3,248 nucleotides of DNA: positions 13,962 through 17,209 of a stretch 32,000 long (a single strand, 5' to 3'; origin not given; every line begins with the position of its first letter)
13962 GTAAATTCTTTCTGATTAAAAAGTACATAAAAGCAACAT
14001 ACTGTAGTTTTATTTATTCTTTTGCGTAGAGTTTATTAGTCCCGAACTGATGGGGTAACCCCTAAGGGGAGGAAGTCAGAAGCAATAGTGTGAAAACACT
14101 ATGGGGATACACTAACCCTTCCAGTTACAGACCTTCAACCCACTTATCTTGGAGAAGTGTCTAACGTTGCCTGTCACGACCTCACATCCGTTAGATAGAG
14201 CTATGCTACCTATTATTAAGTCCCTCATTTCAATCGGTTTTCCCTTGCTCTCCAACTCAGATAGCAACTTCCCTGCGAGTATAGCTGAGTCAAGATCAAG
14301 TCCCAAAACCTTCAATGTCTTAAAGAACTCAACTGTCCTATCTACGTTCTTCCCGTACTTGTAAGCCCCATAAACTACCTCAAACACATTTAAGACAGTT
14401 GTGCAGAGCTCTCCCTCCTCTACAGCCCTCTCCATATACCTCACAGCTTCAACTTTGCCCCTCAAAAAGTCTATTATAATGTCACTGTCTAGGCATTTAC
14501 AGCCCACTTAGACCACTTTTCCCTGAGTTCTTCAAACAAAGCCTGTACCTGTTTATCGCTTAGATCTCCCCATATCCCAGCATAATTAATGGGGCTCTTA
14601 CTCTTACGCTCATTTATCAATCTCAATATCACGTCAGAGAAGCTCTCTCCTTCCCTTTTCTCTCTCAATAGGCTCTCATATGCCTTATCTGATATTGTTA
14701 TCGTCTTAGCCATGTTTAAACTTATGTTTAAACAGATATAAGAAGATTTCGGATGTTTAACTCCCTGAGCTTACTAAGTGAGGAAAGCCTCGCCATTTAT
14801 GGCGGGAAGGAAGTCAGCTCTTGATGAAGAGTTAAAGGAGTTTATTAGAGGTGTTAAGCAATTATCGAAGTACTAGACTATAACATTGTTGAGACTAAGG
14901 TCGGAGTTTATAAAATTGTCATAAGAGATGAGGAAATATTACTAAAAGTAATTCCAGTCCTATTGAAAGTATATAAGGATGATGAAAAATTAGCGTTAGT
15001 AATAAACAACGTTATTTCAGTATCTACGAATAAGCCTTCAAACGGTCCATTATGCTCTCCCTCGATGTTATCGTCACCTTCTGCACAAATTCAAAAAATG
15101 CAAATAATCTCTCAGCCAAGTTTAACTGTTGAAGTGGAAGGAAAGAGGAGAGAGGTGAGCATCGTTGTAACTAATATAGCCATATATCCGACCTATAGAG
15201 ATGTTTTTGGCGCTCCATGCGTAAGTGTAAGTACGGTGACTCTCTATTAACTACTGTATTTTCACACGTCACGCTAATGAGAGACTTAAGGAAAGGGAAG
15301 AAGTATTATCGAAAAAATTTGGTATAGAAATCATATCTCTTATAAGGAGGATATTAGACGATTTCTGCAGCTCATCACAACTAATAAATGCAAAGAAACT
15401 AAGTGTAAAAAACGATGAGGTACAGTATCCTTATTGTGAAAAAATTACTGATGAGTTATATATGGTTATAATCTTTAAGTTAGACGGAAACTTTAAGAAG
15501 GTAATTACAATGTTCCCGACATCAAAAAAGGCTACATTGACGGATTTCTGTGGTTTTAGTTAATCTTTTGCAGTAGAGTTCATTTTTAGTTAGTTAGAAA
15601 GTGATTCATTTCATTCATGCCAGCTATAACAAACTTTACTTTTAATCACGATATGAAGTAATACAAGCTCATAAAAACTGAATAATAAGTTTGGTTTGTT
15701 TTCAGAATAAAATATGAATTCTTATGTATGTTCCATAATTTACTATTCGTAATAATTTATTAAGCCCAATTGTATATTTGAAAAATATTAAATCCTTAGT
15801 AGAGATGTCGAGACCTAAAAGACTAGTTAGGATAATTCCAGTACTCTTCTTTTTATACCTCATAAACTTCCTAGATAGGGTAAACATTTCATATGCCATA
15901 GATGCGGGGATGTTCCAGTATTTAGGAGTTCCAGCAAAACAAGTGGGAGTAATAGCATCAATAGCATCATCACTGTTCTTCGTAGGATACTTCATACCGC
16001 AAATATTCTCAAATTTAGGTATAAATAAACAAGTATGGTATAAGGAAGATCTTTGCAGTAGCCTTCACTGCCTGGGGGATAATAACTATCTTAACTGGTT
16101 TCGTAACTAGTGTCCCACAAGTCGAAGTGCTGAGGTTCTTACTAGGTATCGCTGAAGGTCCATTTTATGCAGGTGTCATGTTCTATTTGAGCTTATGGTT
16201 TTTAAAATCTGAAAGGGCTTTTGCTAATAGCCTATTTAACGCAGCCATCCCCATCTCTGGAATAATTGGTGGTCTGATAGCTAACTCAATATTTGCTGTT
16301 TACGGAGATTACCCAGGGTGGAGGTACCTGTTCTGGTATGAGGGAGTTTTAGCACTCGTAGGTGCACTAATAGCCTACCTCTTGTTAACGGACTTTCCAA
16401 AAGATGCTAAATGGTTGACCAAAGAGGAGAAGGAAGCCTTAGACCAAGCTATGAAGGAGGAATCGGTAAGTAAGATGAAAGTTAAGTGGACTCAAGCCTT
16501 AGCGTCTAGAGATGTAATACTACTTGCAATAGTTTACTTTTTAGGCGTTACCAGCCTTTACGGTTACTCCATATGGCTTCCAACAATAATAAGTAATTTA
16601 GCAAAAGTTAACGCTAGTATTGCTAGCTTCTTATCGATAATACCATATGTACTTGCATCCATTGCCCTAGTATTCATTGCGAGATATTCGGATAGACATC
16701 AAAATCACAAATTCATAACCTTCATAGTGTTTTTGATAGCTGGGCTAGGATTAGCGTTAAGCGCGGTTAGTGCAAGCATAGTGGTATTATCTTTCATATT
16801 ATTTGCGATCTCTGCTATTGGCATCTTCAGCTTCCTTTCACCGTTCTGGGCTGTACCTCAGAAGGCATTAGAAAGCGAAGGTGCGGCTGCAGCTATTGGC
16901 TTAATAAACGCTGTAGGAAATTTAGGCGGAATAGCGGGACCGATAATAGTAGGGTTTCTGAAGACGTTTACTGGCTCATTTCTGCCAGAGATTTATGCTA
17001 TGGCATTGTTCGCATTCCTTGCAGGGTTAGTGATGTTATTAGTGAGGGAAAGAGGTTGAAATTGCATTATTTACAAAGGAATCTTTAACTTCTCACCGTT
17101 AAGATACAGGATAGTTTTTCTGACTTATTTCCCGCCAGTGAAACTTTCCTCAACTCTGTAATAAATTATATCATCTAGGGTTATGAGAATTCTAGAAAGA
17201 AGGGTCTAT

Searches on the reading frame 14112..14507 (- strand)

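Call 68: search_protein_families(library=pfam, proteins=[window:14112-14507:-], max_evalue=0.001)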
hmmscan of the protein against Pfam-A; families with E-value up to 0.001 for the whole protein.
window:14112-14507:- (131 aa): 1 family
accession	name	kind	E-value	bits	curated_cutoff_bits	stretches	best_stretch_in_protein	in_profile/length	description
PF01850.27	PIN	-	3.1e-12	47.6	23.6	1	5-122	2-118/120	PIN domain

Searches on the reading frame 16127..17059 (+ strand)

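Call 68: search_protein_families(library=pfam, proteins=[window:16127-17059:+], max_evalue=0.001)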
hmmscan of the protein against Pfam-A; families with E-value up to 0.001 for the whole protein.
window:16127-17059:+ (310 aa): 3 families
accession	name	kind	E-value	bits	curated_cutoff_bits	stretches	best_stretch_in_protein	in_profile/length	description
PF07690.21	MFS_1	-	1.1e-36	126.9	33.4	1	2-272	91-347/347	Major Facilitator Superfamily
PF06779.20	MFS_4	-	5.1e-07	29.8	26.3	1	2-304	89-364/364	Uncharacterised MFS-type transporter YbfB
PF00083.30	Sugar_tr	-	7.4e-05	22.2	22.3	1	3-298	109-430/452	Sugar (and other) transporter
